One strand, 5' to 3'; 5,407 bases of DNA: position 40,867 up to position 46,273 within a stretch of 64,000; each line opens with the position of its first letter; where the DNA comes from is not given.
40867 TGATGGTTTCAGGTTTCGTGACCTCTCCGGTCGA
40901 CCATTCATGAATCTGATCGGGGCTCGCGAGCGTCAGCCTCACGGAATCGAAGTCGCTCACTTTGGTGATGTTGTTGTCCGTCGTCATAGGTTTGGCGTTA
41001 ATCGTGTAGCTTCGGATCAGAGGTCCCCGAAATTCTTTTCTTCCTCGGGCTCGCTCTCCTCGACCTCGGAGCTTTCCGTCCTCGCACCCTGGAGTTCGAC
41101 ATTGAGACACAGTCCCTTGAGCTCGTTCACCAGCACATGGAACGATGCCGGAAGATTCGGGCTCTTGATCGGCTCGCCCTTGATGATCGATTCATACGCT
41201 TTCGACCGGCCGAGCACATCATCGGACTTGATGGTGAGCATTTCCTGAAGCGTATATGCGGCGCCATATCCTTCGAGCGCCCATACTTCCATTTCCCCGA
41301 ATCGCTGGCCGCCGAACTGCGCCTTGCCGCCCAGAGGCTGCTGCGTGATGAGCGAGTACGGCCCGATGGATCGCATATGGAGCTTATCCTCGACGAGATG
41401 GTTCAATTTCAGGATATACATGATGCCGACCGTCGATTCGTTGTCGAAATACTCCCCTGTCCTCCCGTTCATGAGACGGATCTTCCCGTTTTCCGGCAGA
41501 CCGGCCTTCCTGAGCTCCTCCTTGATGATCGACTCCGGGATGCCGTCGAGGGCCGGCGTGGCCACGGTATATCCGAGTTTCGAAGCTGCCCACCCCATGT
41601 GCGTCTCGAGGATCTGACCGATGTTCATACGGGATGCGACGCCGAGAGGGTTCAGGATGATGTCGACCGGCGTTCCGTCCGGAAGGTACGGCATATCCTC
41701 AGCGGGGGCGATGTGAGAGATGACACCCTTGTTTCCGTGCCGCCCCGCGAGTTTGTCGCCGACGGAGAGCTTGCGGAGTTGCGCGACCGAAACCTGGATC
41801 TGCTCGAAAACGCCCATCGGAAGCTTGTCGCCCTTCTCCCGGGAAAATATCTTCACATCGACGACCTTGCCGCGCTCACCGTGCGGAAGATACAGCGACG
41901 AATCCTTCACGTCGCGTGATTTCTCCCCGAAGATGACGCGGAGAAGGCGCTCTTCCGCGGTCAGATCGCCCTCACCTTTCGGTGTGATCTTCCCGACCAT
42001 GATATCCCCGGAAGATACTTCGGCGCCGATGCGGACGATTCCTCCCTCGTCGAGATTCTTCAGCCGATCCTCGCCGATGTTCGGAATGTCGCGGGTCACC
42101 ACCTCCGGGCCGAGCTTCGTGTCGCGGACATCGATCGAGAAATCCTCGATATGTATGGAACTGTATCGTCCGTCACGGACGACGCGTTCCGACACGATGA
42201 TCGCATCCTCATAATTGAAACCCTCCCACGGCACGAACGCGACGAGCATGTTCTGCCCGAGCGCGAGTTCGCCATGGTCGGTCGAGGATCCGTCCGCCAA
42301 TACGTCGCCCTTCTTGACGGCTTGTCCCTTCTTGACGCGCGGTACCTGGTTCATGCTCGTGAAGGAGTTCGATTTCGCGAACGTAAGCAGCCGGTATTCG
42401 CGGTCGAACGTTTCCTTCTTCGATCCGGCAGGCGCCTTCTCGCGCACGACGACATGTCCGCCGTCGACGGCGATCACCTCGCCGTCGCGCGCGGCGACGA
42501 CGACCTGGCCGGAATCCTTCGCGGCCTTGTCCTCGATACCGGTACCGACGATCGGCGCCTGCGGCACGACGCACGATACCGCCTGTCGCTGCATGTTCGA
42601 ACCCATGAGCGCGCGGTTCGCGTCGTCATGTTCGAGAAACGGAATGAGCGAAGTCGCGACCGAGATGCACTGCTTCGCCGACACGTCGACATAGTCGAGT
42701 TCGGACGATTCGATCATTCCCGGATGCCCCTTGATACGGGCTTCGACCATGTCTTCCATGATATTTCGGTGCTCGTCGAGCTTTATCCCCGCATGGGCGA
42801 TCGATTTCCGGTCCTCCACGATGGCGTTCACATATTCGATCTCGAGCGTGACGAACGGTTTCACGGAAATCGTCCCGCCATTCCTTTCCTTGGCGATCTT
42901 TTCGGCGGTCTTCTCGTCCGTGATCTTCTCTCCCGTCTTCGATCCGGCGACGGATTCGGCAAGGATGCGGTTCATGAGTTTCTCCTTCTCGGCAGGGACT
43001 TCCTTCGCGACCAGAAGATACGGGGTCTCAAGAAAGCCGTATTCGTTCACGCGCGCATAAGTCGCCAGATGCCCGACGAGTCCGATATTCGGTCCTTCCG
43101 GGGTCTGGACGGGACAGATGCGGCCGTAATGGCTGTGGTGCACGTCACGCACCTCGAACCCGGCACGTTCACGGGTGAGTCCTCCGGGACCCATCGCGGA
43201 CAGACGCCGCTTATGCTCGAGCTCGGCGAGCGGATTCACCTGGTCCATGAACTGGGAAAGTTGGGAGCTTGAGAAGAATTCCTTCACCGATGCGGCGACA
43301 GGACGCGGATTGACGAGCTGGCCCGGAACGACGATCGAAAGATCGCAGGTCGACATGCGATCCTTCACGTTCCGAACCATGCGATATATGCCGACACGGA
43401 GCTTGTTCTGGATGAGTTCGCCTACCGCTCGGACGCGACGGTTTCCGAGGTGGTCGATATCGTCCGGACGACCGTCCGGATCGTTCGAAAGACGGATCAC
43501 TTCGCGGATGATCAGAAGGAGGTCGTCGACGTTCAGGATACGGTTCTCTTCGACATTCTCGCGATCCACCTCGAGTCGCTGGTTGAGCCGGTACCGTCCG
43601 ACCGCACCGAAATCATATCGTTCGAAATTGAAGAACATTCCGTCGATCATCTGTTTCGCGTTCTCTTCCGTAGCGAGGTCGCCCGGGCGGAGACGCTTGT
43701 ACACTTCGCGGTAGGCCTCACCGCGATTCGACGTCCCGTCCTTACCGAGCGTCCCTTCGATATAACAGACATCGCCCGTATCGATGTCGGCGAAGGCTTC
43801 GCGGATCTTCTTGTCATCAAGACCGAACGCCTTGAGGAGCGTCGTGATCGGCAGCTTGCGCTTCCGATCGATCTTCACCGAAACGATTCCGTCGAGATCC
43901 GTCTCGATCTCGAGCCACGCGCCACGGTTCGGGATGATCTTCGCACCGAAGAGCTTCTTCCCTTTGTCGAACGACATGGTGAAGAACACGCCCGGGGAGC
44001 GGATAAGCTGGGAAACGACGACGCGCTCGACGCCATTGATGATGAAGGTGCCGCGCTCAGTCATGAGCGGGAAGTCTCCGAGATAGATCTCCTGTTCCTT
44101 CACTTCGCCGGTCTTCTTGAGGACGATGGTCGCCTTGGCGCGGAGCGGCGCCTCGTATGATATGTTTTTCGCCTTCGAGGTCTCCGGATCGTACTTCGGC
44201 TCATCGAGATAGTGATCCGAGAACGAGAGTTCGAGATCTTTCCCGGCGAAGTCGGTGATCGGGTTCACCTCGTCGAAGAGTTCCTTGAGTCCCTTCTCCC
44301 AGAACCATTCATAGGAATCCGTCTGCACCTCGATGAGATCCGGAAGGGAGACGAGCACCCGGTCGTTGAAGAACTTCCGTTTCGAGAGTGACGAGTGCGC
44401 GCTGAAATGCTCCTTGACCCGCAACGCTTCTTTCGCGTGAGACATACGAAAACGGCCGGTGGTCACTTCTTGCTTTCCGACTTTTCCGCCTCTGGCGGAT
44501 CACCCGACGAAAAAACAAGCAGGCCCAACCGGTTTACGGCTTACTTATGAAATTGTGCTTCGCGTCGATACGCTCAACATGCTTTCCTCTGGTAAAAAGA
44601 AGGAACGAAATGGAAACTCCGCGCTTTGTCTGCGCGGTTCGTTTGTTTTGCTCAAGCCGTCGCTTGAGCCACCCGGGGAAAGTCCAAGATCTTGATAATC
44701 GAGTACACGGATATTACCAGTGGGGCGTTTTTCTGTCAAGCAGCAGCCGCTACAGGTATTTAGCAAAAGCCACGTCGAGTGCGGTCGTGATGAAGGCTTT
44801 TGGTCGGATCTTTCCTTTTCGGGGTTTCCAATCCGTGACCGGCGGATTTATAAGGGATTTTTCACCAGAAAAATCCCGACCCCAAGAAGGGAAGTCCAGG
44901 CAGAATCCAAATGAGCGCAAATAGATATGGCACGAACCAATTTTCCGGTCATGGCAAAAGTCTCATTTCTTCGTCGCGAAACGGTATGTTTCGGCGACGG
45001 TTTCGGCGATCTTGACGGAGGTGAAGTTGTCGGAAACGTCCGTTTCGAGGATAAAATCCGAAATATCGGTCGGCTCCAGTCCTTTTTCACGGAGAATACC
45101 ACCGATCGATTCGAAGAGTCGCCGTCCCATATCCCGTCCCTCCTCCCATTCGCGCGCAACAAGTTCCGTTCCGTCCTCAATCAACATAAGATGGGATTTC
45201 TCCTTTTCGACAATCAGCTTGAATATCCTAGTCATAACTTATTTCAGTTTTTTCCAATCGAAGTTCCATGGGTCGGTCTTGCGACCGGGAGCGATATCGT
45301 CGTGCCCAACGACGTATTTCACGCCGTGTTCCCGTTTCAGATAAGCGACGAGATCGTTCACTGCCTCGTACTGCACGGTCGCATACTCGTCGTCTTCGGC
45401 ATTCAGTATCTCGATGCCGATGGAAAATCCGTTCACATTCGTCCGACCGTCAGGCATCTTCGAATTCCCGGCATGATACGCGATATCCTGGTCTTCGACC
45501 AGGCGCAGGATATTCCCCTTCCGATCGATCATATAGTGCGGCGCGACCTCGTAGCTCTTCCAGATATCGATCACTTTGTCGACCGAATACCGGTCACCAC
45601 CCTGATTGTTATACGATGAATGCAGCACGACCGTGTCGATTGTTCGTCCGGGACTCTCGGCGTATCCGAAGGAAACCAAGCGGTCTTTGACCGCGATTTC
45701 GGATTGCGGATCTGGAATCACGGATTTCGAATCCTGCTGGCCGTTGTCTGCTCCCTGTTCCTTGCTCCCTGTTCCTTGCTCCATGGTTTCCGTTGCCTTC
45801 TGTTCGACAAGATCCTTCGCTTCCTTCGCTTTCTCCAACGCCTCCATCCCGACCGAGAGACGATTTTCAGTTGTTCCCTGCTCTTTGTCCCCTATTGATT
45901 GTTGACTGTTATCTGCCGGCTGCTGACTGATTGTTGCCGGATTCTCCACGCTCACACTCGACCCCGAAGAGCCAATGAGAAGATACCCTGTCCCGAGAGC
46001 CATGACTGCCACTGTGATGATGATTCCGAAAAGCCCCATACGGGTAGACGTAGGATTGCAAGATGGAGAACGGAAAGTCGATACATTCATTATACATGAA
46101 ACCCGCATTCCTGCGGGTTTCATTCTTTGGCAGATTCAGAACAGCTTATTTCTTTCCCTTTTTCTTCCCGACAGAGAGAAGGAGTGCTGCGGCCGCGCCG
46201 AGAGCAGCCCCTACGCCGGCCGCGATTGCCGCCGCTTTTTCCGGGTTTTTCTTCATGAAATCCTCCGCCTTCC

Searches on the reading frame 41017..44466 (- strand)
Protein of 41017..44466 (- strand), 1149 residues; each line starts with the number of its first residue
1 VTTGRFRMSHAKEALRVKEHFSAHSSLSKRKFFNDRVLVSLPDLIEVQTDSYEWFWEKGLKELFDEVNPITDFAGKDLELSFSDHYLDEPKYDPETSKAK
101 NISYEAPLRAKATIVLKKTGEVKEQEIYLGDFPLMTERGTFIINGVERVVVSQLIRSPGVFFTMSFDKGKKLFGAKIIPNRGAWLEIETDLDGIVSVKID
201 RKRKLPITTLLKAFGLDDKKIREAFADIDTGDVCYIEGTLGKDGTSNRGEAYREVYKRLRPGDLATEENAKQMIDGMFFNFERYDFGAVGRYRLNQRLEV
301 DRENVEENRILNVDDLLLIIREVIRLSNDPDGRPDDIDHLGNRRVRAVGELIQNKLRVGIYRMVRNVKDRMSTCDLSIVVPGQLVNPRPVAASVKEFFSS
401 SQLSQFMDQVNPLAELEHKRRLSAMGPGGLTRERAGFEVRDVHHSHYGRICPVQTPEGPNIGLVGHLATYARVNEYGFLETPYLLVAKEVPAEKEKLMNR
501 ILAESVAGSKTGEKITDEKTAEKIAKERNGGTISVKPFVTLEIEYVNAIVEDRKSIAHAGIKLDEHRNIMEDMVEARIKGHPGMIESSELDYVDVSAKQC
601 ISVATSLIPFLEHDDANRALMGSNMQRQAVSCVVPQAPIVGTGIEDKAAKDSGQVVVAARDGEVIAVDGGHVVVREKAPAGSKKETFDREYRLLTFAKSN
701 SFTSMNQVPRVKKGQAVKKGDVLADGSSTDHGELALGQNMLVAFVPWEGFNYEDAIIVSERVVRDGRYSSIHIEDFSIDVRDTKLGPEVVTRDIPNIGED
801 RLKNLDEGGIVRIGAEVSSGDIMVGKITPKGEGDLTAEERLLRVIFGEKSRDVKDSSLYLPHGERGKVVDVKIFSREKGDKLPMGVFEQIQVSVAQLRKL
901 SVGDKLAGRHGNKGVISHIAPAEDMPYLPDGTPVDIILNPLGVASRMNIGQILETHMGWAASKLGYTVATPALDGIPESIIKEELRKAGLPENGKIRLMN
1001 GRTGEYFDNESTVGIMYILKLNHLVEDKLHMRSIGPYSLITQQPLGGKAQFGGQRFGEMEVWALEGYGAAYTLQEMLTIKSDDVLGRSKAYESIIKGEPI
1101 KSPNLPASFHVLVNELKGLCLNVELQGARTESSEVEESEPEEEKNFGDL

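Call 12: search_protein_families(library=pfam, proteins=[window:41017-44466:-])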
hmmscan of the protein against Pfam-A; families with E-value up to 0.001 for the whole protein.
window:41017-44466:- (1149 aa): 6 families
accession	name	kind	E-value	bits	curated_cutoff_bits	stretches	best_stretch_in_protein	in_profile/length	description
PF00562.33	RNA_pol_Rpb2_6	-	9.3e-121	403.9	23.4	1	659-1050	3-373/373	RNA polymerase Rpb2, domain 6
PF04565.21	RNA_pol_Rpb2_3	-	1.1e-29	102.8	21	1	405-473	1-68/68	RNA polymerase Rpb2, domain 3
PF04561.19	RNA_pol_Rpb2_2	-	3.3e-26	92.6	21.7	1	156-346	1-190/190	RNA polymerase Rpb2, domain 2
PF04560.25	RNA_pol_Rpb2_7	-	8.9e-25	87.4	32.1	1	1052-1125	1-84/87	RNA polymerase Rpb2, domain 7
PF04563.20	RNA_pol_Rpb2_1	-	2.1e-16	60.5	28.2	1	44-372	2-181/203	RNA polymerase beta subunit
PF10385.14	RNA_pol_Rpb2_45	-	1.4e-13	51.1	28.2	1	538-596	8-66/66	RNA polymerase beta subunit external 1 domain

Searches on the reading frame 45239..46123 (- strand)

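Call 12: search_protein_families(library=pfam, proteins=[window:45239-46123:-])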
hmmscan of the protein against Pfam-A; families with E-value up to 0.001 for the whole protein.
window:45239-46123:- (294 aa): 1 family
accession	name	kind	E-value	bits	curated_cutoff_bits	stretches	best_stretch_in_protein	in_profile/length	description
PF01510.30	Amidase_2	-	7e-26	91.5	26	1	159-285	2-129/131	N-acetylmuramoyl-L-alanine amidase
